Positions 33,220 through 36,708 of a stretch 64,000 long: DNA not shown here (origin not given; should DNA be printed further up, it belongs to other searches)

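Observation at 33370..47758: Non-cellulosomal cohesin-dockerin style surface module: cohesin+dockerin scaffoldin-like protein, dockerin-bearing matrixin protease and dockerin-bearing NHL-repeat giant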

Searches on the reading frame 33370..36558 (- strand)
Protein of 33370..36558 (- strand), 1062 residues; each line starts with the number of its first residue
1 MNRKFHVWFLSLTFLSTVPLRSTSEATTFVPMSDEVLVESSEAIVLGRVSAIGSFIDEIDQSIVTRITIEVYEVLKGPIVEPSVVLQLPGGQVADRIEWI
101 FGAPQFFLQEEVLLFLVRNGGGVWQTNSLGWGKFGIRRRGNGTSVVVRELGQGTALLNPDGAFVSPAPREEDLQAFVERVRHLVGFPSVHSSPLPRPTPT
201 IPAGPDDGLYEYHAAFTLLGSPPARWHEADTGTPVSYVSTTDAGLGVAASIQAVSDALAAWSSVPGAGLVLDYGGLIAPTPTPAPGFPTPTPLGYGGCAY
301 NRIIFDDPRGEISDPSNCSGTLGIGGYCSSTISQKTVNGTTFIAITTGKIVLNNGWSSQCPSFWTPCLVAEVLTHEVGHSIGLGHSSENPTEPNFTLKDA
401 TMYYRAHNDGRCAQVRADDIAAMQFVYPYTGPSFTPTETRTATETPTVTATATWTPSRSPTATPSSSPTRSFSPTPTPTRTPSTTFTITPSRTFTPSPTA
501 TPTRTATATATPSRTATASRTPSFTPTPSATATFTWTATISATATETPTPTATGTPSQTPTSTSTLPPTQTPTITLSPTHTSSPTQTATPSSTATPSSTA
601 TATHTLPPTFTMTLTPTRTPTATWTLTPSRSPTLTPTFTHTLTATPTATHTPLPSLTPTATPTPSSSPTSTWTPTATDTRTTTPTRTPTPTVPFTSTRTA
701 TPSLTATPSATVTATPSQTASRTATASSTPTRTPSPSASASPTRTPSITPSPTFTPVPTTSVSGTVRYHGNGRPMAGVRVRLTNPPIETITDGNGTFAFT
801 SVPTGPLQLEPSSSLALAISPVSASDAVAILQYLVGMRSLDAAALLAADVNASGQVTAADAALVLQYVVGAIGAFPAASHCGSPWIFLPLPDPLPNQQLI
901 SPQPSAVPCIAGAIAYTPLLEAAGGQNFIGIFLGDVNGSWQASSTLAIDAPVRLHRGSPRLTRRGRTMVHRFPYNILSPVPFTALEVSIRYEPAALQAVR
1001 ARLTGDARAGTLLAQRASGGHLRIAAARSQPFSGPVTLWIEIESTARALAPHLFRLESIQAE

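Call 6: search_protein_families(library=pfam, proteins=[window:33370-36558:-], max_evalue=1)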
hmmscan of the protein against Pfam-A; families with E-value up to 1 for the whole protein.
window:33370-36558:- (1062 aa): 7 families
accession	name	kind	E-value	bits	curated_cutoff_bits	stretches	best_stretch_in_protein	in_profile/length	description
PF00404.24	Dockerin_1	-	1.7e-06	28.6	22.9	1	822-868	10-56/57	Dockerin type I domain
PF13715.12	CarbopepD_reg_2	-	3.1e-06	27.6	32.2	1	762-810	1-49/88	CarboxypepD_reg-like domain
PF00413.30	Peptidase_M10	-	0.00015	22.1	24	1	370-427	109-158/159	Matrixin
PF13582.12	Reprolysin_3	-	0.013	16.4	22.4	1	323-386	79-123/123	Metallo-peptidase family M12B Reprolysin-like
PF13583.11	Reprolysin_4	-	0.12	12.4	22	1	371-394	137-160/203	Metallo-peptidase family M12B Reprolysin-like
PF10462.15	Peptidase_M66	-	0.17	11.2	20.6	1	371-390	194-215/306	Peptidase M66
PF16313.11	DUF4953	-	0.37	10.4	24.2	1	369-386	13-30/316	Met-zincin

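Call 10: search_protein_families(library=ncbifam, proteins=[window:33370-36558:-], max_evalue=1)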
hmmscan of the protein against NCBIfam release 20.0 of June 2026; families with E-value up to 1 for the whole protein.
window:33370-36558:- (1062 aa): 4 families
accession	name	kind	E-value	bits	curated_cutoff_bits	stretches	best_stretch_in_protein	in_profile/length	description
NF052345.1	S_layer_anammox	exception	8.6e-07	26.7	1400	1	717-810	1269-1364/1596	Kustd1514 family S-layer glycoprotein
NF041905.1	MXAN_2677_2678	equivalog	0.0028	16.7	250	1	365-439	177-246/283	myxosortase-dependent metalloprotease, MXAN_2677/MXAN_2678 family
NF049990.1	CellobisidaseCelK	equivalog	0.05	11.7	1700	1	822-872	838-886/889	cellulose 1,4-beta-cellobiosidase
TIGR04056.1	OMP_RagA_SusC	subfamily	0.13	10.5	368.25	1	762-804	3-44/981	SusC/RagA family TonB-linked outer membrane protein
